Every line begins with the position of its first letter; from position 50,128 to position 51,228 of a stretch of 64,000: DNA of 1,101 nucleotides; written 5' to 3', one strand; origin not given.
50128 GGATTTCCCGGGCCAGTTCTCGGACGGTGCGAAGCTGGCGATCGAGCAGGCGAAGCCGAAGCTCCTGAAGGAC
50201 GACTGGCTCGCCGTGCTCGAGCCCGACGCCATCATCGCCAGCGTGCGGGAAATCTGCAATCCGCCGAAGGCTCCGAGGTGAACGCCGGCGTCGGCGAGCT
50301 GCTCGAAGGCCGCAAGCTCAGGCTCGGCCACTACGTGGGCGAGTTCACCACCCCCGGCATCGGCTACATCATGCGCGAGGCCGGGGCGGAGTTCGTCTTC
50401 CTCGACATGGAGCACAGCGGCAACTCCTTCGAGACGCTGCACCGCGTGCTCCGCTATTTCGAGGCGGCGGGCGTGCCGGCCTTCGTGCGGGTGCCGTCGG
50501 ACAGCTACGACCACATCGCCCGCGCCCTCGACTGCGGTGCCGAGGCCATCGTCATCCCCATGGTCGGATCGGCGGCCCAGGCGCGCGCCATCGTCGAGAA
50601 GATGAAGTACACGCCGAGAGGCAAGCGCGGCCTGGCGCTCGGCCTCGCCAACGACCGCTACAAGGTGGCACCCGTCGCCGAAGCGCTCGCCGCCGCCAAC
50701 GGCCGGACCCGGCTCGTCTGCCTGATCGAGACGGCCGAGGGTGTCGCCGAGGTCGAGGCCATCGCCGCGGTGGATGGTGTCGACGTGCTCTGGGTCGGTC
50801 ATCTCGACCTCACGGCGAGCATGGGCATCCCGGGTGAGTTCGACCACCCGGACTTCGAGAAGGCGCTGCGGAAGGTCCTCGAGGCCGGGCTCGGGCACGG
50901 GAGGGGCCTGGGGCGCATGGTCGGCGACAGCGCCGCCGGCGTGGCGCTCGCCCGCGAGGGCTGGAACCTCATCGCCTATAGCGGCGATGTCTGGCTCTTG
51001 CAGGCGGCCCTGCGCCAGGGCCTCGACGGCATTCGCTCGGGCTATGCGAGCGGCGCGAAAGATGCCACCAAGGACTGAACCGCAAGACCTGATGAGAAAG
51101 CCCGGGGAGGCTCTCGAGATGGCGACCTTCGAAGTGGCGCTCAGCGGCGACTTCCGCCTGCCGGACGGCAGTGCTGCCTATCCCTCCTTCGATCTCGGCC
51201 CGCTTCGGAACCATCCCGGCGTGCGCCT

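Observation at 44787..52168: RuBisCO-like protein / DUF1537 kinase / twin Gfo-Idh-MocA operon: apionate-type acid-sugar pathway with a non-canonical tail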

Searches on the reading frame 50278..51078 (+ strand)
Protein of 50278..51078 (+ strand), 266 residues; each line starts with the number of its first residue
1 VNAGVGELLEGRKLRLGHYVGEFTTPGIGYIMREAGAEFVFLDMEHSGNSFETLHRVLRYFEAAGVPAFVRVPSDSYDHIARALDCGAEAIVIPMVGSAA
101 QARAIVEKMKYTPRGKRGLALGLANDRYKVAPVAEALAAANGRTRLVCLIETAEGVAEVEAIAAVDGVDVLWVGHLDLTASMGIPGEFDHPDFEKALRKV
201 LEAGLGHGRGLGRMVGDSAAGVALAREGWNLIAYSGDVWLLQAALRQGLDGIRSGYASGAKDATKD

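Call 3: search_protein_families(library=pfam, proteins=[window:50278-51078:+])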
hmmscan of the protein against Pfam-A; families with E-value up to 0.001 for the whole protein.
window:50278-51078:+ (266 aa): 1 family
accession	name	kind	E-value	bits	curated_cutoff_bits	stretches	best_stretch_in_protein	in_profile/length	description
PF03328.21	HpcH_HpaI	-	6.5e-31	107.8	25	1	33-208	18-184/221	HpcH/HpaI aldolase/citrate lyase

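Call 4: search_protein_families(library=ncbifam, proteins=[window:50278-51078:+])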
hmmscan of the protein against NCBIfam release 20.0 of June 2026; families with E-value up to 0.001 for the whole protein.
window:50278-51078:+ (266 aa): 5 families
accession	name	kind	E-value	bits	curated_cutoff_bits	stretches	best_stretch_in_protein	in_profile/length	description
TIGR02311.1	HpaI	equivalog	7.9e-36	123.8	368.8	1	13-246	11-242/249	4-hydroxy-2-oxoheptanedioate aldolase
NF007849.0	PRK10558.1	equivalog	2.3e-31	109.1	393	1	31-244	35-246/256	2-dehydro-3-deoxyglucarate aldolase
TIGR03239.1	GarL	equivalog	4.6e-31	108.3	406.75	1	30-244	27-239/249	2-dehydro-3-deoxyglucarate aldolase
NF007521.0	PRK10128.1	equivalog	5.4e-25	88.4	441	1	24-256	27-258/267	2-keto-3-deoxy-L-rhamnonate aldolase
NF038242.1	RipC_Ccl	equivalog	0.00013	21.6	375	1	133-185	103-156/268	itaconate degradation C-C-lyase RipC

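Call 37: search_solved_structures(query=window:50278-51078:+, max_evalue=1e-10)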
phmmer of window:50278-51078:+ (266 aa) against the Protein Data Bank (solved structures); distinct sequences matched with E-value up to 1e-10: 21.
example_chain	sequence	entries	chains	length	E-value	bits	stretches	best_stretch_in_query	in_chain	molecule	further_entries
4mf4_A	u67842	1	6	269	2.3e-31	112.6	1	32-254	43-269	HpcH/HpaI aldolase/citrate lyase family protein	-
3qz6_A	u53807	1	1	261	2e-30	109.5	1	16-253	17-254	HpcH/HpaI aldolase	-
7v8t_A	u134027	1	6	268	1.8e-27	99.8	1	14-255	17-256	2,4-dihydroxyhept-2-ene-1,7-dioic acid aldolase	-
1dxe_A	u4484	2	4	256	5.3e-26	95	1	24-247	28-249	2-DEHYDRO-3-DEOXY-GALACTARATE ALDOLASE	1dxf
2vws_A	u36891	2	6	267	1.4e-24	90.4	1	13-256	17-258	YFAU, 2-KETO-3-DEOXY SUGAR ALDOLASE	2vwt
4tv5_A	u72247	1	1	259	8.8e-23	84.4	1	30-210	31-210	2-dehydro-3-deoxyglucarate aldolase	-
4tv6_A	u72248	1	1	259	2.3e-22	83.1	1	30-210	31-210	2-dehydro-3-deoxyglucarate aldolase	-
7et8_A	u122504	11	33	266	2.8e-22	82.8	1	19-251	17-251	4-hydroxy-2-oxoheptanedioate aldolase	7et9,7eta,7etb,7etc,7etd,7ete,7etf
6r62_A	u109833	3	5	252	2.4e-21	79.7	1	37-250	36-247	HpcH/HpaI aldolase | hydroxyketoacid aldolase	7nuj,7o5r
7o5i_A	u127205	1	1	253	2.4e-21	79.7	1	37-250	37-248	HpcH/HpaI aldolase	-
8adq_A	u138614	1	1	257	2.6e-21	79.6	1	37-250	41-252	HpcH/HpaI aldolase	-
7nr1_A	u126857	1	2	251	2.8e-21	79.5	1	37-250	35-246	HpcH/HpaI aldolase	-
7nnk_A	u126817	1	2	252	2.8e-21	79.5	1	37-250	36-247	HpcH/HpaI aldolase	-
7o5w_AAA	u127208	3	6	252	3.7e-21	79.1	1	37-250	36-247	HpcH/HpaI aldolase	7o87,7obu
4b5s_A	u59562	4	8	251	9.8e-21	77.7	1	15-242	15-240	4-HYDROXY-2-OXO-HEPTANE-1,7-DIOATE ALDOLASE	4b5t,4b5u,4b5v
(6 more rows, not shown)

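Call 46: search_dna_similar(query=window:50278-51078:+, collection=plasmids, mode=protein, max_rows=25)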
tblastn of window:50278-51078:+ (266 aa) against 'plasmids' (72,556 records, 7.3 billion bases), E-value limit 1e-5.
Records with a match: 689; places in all: 779; records where one place covers at least 80% of the query: 363.
Best place of each record, by identity: <60% 689.
By first word of the organism name: Rhizobium 213; Ralstonia 136; Sinorhizobium 31; Agrobacterium 21; Sulfitobacter 20; Shinella 18; Deinococcus 17; Rhodococcus 16; Ensifer 13; Haladaptatus 11; and 84 more.
By predicted mobility (MOB-suite, as given by PLSDB): non-mobilizable 395; mobilizable 164; conjugative 130.
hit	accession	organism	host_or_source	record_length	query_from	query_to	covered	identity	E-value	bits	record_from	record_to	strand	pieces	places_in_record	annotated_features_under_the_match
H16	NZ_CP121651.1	Bradyrhizobium sp. CB82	Stylosanthes guianensis,cell culture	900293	18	255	89%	55.5%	2e-67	233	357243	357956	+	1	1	aldolase/citrate lyase family protein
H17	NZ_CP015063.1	Mesorhizobium ciceri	Cicer arietinum,Pure Sample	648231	20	255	89%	50.4%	3e-61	215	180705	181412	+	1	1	aldolase/citrate lyase family protein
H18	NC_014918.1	Mesorhizobium ciceri biovar biserrulae WSM1271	-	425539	20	255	89%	50.4%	3e-61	215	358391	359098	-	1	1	aldolase/citrate lyase family protein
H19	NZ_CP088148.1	Mesorhizobium ciceri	Cicer arietinum L.,cell culture,radical ...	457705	20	255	89%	50.4%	3e-61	215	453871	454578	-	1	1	aldolase/citrate lyase family protein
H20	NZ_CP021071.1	Mesorhizobium sp. WSM1497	Biserrula pelecinus L.,cell ...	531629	20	255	89%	50.4%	3e-61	215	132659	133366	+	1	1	aldolase/citrate lyase family protein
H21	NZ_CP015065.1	Mesorhizobium ciceri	Astragalus pelecinus,Pure Sample,Plant ...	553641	20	255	89%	50.4%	3e-61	215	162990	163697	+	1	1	aldolase/citrate lyase family protein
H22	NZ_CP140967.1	Sinorhizobium medicae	Medicago lupulina,whole organism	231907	20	254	88%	42.1%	1e-39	152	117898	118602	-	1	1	aldolase/citrate lyase family protein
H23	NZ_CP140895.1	Sinorhizobium medicae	Medicago lupulina,whole organism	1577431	20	254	88%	42.1%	1e-39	152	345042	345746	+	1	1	record has no annotation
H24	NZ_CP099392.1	Natronococcus sp. CG52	cell culture,salt lake sediment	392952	18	264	93%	33.9%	7e-19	93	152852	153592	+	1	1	aldolase/citrate lyase family protein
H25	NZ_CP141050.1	Microvirga lotononidis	-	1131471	23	244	83%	36.5%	4e-17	88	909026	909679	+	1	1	none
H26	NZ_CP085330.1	Haladaptatus salinisoli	cell culture,saline soil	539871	26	246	83%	36.2%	2e-14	80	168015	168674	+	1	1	aldolase/citrate lyase family protein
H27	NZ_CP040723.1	Rhodococcus pyridinivorans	prokaryote,Quinoline-degrading ...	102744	25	255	87%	34.3%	1e-15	84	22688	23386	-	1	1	aldolase/citrate lyase family protein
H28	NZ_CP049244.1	Allorhizobium pseudoryzae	cell culture,soil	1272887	25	264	90%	32.9%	9e-13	75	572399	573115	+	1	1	none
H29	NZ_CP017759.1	Cupriavidus necator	whole organism,soil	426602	25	244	83%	35.6%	2e-20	98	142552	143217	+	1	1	aldolase/citrate lyase family protein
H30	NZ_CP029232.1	Sinorhizobium fredii CCBAU 45436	Glycine max,cell culture,plant root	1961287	23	260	89%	32.6%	4e-14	79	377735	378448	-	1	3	record has no annotation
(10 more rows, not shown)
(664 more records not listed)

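Call 48: get_annotated_region(hit=H16, flank=9000)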
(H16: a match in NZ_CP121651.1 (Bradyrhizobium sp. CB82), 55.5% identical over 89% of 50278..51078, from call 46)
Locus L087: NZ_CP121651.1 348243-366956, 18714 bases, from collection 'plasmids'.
description: Bradyrhizobium sp. CB82 plasmid pCB82_1, complete sequence
organism: Bradyrhizobium sp. CB82 (NCBI taxid 3039159)
taxonomy: Bacteria; Pseudomonadota; Alphaproteobacteria; Hyphomicrobiales; Nitrobacteraceae; Bradyrhizobium; Bradyrhizobium sp. CB82
host: -; source: Stylosanthes guianensis,cell culture; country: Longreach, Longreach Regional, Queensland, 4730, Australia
typing (MOB-suite, as given by PLSDB): conjugative; replicon rep_cluster_506; relaxase MOBP; mating-pair formation MPF_T
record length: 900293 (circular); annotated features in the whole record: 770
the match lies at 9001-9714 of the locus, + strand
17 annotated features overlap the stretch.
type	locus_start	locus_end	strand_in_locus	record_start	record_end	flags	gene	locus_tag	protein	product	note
CDS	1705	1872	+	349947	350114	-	-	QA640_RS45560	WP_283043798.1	hypothetical protein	-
CDS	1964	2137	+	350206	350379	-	-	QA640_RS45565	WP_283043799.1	hypothetical protein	-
CDS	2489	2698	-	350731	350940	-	-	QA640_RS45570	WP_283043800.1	DUF2934 domain-containing protein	-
CDS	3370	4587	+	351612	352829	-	-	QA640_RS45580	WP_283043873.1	IS110 family transposase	-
CDS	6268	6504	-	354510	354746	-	-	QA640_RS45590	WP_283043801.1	hypothetical protein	-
CDS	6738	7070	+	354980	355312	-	-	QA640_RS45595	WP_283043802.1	hypothetical protein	-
CDS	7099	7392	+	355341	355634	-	-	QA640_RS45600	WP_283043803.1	recombinase RecT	GO:0006259 - DNA metabolic process [Evidence IEA]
CDS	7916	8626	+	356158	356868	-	-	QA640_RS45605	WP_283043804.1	FCD domain-containing protein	-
CDS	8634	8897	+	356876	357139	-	-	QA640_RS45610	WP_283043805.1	hypothetical protein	-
CDS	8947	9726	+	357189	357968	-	-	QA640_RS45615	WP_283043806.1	aldolase/citrate lyase family protein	-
CDS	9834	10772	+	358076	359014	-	-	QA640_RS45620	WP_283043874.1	NAD(P)-dependent oxidoreductase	-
CDS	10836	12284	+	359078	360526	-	-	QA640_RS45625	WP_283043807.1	extracellular solute-binding protein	-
CDS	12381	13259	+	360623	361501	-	-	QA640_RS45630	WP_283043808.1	sugar ABC transporter permease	-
CDS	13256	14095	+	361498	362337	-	-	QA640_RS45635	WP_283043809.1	carbohydrate ABC transporter permease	GO:0008643 - carbohydrate transport [Evidence IEA]; GO:0055085 - transmembrane transport [Evidence IEA]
CDS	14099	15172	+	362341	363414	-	ugpC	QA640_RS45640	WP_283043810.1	sn-glycerol-3-phosphate ABC transporter ATP-binding protein UgpC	-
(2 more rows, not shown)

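Call 49: get_annotated_region(hit=H18, flank=9000)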
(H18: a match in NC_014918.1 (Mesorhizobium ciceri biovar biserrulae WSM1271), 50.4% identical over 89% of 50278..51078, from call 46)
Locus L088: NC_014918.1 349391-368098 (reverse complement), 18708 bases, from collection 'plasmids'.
description: Mesorhizobium ciceri biovar biserrulae WSM1271 plasmid pMESCI01, complete sequence
organism: Mesorhizobium ciceri biovar biserrulae WSM1271 (NCBI taxid 765698)
taxonomy: Bacteria; Pseudomonadota; Alphaproteobacteria; Hyphomicrobiales; Phyllobacteriaceae; Mesorhizobium; Mesorhizobium ciceri; Mesorhizobium ciceri biovar biserrulae WSM1271
host: -; source: -; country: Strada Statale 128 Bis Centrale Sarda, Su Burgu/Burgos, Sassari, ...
typing (MOB-suite, as given by PLSDB): non-mobilizable
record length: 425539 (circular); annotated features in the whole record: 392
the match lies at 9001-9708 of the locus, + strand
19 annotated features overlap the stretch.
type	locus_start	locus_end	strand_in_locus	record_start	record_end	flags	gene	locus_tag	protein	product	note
CDS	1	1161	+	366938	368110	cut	-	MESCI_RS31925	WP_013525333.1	site-specific integrase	GO:0015074 - DNA integration [Evidence IEA]; GO:0006310 - DNA recombination [Evidence IEA]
CDS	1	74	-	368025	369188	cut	-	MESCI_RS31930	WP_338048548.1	DUF1403 family protein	-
CDS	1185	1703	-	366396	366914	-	-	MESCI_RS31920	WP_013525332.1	RES family NAD+ phosphorylase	-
CDS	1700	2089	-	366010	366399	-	-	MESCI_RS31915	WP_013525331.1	MbcA/ParS/Xre antitoxin family protein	-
CDS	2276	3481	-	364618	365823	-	repC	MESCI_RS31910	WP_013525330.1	plasmid replication protein RepC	-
CDS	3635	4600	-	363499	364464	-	repB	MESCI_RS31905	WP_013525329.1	plasmid partitioning protein RepB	-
CDS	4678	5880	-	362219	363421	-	repA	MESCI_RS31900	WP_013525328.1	plasmid partitioning protein RepA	-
CDS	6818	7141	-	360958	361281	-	-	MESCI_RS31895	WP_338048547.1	type IV secretory system conjugative DNA transfer family protein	-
CDS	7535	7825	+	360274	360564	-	-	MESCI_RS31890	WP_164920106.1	hypothetical protein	-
CDS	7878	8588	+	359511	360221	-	nanR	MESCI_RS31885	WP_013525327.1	transcriptional regulator NanR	-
CDS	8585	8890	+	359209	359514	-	-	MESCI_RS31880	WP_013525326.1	putative quinol monooxygenase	-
CDS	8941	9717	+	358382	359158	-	-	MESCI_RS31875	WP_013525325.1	aldolase/citrate lyase family protein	-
CDS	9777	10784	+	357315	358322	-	-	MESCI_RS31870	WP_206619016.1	NAD(P)-dependent oxidoreductase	-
CDS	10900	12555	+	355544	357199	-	-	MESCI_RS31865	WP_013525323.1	extracellular solute-binding protein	-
CDS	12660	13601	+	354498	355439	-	-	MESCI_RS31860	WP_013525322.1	sugar ABC transporter permease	-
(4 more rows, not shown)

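Call 50: get_annotated_region(hit=H22, flank=8000)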
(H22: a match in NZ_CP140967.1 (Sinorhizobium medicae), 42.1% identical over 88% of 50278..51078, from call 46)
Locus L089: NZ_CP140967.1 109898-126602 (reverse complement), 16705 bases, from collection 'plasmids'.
description: Sinorhizobium medicae strain ml20 plasmid pMl2, complete sequence
organism: Sinorhizobium medicae (NCBI taxid 110321)
taxonomy: Bacteria; Pseudomonadota; Alphaproteobacteria; Hyphomicrobiales; Rhizobiaceae; Sinorhizobium; Sinorhizobium medicae
host: -; source: Medicago lupulina,whole organism; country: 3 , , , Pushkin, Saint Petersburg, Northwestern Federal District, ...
typing (MOB-suite, as given by PLSDB): conjugative; replicon rep_cluster_492; relaxase MOBQ; mating-pair formation MPF_T
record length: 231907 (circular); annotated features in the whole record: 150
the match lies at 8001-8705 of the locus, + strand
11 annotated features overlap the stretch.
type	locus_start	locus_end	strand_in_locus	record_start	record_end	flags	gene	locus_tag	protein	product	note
CDS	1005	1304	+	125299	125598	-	-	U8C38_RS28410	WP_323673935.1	DUF1254 domain-containing protein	-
CDS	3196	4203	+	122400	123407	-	-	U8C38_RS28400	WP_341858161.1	Ldh family oxidoreductase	-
CDS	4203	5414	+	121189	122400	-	-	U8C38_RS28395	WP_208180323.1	iron-containing alcohol dehydrogenase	-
CDS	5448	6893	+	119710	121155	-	-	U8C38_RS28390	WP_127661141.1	NAD-dependent succinate-semialdehyde dehydrogenase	-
CDS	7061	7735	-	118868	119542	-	-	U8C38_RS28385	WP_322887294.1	GntR family transcriptional regulator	-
CDS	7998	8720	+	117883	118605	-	-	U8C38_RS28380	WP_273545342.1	aldolase/citrate lyase family protein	-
CDS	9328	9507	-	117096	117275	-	-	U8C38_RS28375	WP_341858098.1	hypothetical protein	-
CDS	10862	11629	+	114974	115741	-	-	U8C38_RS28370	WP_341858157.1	SDR family oxidoreductase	-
CDS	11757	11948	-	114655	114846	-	-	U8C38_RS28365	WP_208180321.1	hypothetical protein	-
CDS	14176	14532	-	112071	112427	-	tnpB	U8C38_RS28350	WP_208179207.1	IS66 family insertion sequence element accessory protein TnpB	-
CDS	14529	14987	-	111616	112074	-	-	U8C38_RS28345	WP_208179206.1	transposase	GO:0006313 - DNA transposition [Evidence IEA]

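Call 55: find_homologous_proteins(query=window:50278-51078:+, max_evalue=1e-20)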
Query window:50278-51078:+ (266 aa): 1291 proteins with E <= 1e-20 among 8000 candidates; the best 120 are listed.
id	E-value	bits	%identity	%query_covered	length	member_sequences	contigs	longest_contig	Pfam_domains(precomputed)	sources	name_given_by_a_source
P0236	8.2e-170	581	100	100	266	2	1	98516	PF03328.21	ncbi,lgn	-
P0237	4.7e-145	500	86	97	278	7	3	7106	PF03328.21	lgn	-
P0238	4.6e-132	457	79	97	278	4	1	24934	PF03328.21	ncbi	-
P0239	8.7e-132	457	80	99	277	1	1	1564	PF03328.21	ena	-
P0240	9.8e-131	453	75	98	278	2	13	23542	PF03328.21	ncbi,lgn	-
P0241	3.7e-130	451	78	97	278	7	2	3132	PF03328.21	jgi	jgi:2-dehydro-3-deoxyglucarate aldolase/4-hydroxy-2-oxoheptanedioate aldolase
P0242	7.8e-129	447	75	99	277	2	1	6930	PF03328.21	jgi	-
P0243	8.3e-129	447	74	96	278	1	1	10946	PF03328.21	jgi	jgi:2-keto-3-deoxy-L-rhamnonate aldolase RhmA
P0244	9.4e-129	447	75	98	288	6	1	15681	PF03328.21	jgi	jgi:2-dehydro-3-deoxyglucarate aldolase/4-hydroxy-2-oxoheptanedioate aldolase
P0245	2.6e-127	442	74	100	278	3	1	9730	PF03328.21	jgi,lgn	jgi:2-dehydro-3-deoxyglucarate aldolase/4-hydroxy-2-oxoheptanedioate aldolase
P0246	1.2e-126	440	74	99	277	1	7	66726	PF03328.21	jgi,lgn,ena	-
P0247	1.6e-126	439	73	97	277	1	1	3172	PF03328.21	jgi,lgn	-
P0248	1.8e-126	439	76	96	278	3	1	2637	PF03328.21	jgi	jgi:2-dehydro-3-deoxyglucarate aldolase/4-hydroxy-2-oxoheptanedioate aldolase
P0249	2.0e-126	439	72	96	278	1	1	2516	PF03328.21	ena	-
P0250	2.0e-126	439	73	100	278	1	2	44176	PF03328.21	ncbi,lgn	-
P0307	8.9e-98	345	62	93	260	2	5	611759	PF03328.21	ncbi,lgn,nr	ncbi:5-keto-4-deoxy-D-glucarate aldolase [bacterium HR40]|nr:5-keto-4-deoxy-D-glucarate aldolase [ba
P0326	1.6e-89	318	60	93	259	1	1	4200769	PF03328.21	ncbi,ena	-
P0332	1.2e-88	315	58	93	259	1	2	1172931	PF03328.21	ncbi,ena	-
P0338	3.0e-88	314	55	97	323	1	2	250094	PF03328.21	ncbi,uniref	ncbi:HpcH/HpaI aldolase family protein [Microbaculum marinum]|uniref:Aldolase/citrate lyase family p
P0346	8.1e-88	312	55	97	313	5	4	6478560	PF03328.21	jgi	-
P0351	2.3e-87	311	58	92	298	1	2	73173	PF03328.21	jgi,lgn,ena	-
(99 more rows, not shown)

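Call 56: find_encoding_contigs(protein=P0307, flank=9000, max_places=1)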
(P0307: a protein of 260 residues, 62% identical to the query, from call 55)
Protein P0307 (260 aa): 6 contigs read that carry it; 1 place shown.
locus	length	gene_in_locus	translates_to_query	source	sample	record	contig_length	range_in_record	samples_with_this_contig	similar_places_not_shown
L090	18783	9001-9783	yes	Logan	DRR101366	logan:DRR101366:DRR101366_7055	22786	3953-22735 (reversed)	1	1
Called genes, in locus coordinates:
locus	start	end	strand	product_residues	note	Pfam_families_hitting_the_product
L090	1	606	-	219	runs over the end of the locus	?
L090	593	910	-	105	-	PF11011:DUF2849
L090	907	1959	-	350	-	PF13241:NAD_binding_7, PF10414:CysG_dimeriser, PF00590:TP_methylase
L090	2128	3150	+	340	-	PF00892:EamA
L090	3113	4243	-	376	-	PF00696:AA_kinase, PF01472:PUA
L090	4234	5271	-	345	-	PF01018:GTP1_OBG, PF01926:MMR_HSR1, PF02421:FeoB_N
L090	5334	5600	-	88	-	PF01016:Ribosomal_L27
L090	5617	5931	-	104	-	PF00829:Ribosomal_L21p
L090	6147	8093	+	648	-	PF25837:Apionate_lact_N, PF25838:Apionate_lact_M, PF25839:Apionate_lact_C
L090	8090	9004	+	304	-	PF00016:RuBisCO_large, PF16896:PGDH_C (weak)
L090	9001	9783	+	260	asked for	PF03328:HpcH_HpaI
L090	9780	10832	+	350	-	PF00389:2-Hacid_dh, PF02826:2-Hacid_dh_C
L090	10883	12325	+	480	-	PF01547:SBP_bac_1, PF13416:SBP_bac_8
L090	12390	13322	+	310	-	PF00528:BPD_transp_1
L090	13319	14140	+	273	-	PF00528:BPD_transp_1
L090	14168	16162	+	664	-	PF25837:Apionate_lact_N, PF25838:Apionate_lact_M, PF25839:Apionate_lact_C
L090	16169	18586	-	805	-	PF01266:DAO, PF13738:Pyr_redox_3 (faint), PF01571:GCV_T, PF08669:GCV_T_C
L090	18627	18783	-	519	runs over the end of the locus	PF06253:MTTB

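Call 57: find_encoding_contigs(protein=P0326, flank=9000, max_places=1)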
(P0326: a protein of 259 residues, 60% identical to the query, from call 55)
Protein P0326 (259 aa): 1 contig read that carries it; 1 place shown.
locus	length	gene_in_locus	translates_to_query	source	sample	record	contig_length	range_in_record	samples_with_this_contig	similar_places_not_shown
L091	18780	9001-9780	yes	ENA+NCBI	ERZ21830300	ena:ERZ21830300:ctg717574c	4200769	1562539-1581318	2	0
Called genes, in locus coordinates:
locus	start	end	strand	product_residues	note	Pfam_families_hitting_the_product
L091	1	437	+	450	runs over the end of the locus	PF00202:Aminotran_3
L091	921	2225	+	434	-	PF13304:AAA_21, PF13175:AAA_15 (weak)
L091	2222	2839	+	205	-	-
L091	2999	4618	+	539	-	PF07969:Amidohydro_3, PF01979:Amidohydro_1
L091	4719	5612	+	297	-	PF00892:EamA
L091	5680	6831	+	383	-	PF04107:GCS2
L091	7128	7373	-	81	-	PF14261:DUF4351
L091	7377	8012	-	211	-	PF04754:Transposase_31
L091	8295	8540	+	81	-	-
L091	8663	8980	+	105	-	PF03992:ABM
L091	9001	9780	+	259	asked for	PF03328:HpcH_HpaI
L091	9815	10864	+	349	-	PF00389:2-Hacid_dh, PF02826:2-Hacid_dh_C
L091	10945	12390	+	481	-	PF01547:SBP_bac_1, PF13416:SBP_bac_8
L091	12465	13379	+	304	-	PF00528:BPD_transp_1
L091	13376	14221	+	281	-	PF00528:BPD_transp_1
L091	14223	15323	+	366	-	PF00005:ABC_tran, PF02463:SMC_N (faint), PF13304:AAA_21 (faint), PF17912:OB_MalK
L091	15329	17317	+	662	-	PF25837:Apionate_lact_N, PF25838:Apionate_lact_M, PF25839:Apionate_lact_C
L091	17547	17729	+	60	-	-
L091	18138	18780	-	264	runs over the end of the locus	PF00106:adh_short, PF08659:KR, PF23441:SDR (weak), PF13561:adh_short_C2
